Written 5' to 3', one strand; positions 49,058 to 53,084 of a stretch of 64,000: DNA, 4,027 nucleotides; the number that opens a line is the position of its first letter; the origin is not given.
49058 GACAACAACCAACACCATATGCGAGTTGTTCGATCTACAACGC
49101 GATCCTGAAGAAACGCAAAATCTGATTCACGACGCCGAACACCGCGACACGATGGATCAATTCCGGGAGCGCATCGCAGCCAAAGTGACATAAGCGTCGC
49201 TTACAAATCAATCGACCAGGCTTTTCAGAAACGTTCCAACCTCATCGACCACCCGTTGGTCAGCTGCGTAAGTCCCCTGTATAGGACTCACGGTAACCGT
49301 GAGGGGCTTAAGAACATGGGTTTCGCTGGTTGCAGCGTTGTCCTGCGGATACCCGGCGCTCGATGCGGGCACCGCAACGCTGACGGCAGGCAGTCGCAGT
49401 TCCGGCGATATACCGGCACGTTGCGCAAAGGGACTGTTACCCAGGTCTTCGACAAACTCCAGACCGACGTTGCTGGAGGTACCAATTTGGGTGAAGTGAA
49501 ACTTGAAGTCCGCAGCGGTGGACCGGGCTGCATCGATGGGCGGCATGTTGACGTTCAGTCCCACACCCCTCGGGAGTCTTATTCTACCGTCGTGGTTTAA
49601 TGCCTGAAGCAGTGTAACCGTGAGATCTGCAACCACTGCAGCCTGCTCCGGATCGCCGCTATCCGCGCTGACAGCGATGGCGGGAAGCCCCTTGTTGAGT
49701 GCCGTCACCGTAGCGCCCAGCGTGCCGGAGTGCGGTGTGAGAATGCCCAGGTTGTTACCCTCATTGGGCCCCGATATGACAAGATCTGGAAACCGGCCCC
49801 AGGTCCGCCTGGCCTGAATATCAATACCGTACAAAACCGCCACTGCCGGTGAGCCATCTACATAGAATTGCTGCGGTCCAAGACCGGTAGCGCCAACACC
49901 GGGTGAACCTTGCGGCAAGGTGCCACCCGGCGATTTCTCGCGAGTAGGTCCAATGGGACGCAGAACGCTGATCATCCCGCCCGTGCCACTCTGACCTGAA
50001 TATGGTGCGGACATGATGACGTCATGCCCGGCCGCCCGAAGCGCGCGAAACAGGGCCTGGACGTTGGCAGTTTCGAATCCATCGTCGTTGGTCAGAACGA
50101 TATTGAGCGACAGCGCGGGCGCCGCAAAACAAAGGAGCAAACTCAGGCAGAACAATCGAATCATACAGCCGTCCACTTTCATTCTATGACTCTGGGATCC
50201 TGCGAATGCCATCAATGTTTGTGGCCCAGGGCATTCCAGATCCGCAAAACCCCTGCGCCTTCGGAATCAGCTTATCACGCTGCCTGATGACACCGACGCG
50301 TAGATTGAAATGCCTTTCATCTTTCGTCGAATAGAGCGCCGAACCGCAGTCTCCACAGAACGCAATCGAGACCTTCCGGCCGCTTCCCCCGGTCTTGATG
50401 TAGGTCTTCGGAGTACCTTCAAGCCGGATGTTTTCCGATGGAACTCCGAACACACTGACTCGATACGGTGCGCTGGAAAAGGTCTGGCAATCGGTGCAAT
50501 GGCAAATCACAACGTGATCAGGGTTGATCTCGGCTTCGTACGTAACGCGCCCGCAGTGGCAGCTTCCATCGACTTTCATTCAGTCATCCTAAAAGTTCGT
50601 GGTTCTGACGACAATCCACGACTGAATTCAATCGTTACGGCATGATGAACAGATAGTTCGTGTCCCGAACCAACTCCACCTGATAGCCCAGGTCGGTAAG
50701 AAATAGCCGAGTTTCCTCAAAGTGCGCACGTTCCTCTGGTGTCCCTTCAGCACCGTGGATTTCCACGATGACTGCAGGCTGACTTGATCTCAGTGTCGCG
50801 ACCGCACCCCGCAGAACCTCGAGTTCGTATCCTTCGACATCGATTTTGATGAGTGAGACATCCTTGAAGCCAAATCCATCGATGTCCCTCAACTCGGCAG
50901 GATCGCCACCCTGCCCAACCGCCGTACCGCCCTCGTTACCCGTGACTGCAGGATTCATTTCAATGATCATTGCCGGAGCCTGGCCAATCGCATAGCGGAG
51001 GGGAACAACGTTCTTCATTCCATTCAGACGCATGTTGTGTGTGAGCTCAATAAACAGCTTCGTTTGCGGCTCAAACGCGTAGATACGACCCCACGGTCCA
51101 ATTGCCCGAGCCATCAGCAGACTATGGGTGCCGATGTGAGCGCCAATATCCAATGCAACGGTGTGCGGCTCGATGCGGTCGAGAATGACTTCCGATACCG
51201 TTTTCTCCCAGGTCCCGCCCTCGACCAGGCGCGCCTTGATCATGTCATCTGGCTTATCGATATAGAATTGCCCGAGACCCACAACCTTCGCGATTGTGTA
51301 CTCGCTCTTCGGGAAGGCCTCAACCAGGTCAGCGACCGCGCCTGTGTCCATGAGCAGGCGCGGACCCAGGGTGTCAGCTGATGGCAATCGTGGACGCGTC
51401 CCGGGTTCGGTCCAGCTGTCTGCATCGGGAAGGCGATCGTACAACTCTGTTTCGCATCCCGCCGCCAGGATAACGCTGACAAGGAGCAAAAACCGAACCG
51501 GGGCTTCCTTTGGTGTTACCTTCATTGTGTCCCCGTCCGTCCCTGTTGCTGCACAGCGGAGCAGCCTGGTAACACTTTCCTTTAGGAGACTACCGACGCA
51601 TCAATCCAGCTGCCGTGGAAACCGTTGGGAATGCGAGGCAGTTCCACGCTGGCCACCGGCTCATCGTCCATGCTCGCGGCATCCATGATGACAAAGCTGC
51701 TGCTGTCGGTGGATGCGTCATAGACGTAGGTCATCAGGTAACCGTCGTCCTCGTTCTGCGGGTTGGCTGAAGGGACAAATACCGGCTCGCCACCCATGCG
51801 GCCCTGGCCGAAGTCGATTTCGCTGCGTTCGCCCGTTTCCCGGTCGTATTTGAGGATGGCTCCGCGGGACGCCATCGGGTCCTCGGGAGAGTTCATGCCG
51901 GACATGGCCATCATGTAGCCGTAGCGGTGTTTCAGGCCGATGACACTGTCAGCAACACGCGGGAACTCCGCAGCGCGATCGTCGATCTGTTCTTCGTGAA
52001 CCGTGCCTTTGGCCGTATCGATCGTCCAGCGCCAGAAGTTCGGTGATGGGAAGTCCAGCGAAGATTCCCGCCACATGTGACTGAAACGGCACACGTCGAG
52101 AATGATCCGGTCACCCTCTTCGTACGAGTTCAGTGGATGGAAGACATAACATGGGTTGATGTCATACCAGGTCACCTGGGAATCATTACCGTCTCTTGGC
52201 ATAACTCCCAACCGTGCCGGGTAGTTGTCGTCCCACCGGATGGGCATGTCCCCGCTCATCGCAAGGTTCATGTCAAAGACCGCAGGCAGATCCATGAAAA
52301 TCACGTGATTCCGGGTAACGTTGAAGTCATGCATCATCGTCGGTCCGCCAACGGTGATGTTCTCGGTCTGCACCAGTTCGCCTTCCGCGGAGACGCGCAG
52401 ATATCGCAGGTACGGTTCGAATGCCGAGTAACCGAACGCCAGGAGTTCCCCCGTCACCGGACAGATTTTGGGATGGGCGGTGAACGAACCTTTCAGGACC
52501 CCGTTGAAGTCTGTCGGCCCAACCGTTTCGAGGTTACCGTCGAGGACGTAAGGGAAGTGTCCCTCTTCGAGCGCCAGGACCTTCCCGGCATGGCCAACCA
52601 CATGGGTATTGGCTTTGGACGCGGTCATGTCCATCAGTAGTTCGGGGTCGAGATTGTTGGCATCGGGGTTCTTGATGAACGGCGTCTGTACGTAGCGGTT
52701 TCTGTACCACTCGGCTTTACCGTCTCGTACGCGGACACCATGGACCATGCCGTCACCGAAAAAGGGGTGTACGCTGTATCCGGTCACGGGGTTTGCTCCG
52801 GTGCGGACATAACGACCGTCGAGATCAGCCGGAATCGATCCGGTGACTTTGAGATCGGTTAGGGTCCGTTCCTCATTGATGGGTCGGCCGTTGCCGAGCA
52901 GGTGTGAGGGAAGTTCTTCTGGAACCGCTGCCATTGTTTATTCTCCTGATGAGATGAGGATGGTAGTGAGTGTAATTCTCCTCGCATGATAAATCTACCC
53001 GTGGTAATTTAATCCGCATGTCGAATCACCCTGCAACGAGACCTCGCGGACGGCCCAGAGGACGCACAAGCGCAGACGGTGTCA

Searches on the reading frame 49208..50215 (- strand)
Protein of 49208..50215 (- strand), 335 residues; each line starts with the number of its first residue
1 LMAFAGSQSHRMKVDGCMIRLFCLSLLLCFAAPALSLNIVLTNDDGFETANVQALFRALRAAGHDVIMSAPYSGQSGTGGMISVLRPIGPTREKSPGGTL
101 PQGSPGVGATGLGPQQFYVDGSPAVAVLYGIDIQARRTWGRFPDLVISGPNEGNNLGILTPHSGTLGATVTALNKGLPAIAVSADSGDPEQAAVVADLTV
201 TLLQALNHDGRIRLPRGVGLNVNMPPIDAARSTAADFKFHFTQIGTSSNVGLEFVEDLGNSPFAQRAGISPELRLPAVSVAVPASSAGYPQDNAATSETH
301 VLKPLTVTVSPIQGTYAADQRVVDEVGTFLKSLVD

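Call 30: search_protein_families(library=pfam, proteins=[window:49208-50215:-], max_evalue=0.0001)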
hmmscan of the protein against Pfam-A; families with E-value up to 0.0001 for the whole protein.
window:49208-50215:- (335 aa): 1 family
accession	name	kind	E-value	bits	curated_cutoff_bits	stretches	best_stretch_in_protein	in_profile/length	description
PF01975.23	SurE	-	3.1e-37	128.6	22.1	1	39-245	1-183/189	Survival protein SurE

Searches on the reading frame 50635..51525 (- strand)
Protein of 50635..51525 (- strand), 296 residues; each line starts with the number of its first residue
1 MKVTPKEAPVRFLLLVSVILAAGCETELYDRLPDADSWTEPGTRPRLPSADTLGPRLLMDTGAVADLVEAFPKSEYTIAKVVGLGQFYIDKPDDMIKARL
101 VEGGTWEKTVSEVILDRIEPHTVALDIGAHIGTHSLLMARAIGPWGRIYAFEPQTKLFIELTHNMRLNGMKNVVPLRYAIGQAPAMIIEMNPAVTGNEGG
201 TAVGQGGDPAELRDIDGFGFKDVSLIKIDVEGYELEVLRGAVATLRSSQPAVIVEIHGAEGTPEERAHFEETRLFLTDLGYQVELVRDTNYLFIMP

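Call 50: search_protein_families(library=pfam, proteins=[window:50635-51525:-], max_evalue=0.0001)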
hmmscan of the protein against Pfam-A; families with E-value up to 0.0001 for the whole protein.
window:50635-51525:- (296 aa): 1 family
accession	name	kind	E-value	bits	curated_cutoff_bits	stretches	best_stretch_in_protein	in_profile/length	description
PF05050.19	Methyltransf_21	-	6.8e-20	72.3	22.7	1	126-283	1-173/173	Methyltransferase FkbM domain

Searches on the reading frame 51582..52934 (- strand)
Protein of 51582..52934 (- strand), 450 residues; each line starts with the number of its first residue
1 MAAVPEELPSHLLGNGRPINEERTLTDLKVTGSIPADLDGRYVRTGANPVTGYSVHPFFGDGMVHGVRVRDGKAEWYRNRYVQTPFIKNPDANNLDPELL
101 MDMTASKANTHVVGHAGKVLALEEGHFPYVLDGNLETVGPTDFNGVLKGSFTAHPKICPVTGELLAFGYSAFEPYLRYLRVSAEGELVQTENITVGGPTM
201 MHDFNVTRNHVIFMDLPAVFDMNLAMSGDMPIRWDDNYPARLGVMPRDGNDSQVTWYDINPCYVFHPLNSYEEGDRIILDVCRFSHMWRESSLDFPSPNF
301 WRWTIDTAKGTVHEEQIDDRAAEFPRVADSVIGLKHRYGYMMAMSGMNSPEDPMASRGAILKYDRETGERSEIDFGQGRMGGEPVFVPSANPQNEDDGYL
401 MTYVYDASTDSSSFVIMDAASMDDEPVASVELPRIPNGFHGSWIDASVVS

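Call 30: search_protein_families(library=pfam, proteins=[window:51582-52934:-], max_evalue=0.0001)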
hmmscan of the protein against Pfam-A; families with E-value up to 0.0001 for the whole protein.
window:51582-52934:- (450 aa): 1 family
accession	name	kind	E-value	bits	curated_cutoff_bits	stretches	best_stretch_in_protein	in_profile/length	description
PF03055.21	RPE65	-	1.6e-121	407.1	27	1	17-445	2-469/469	Retinal pigment epithelial membrane protein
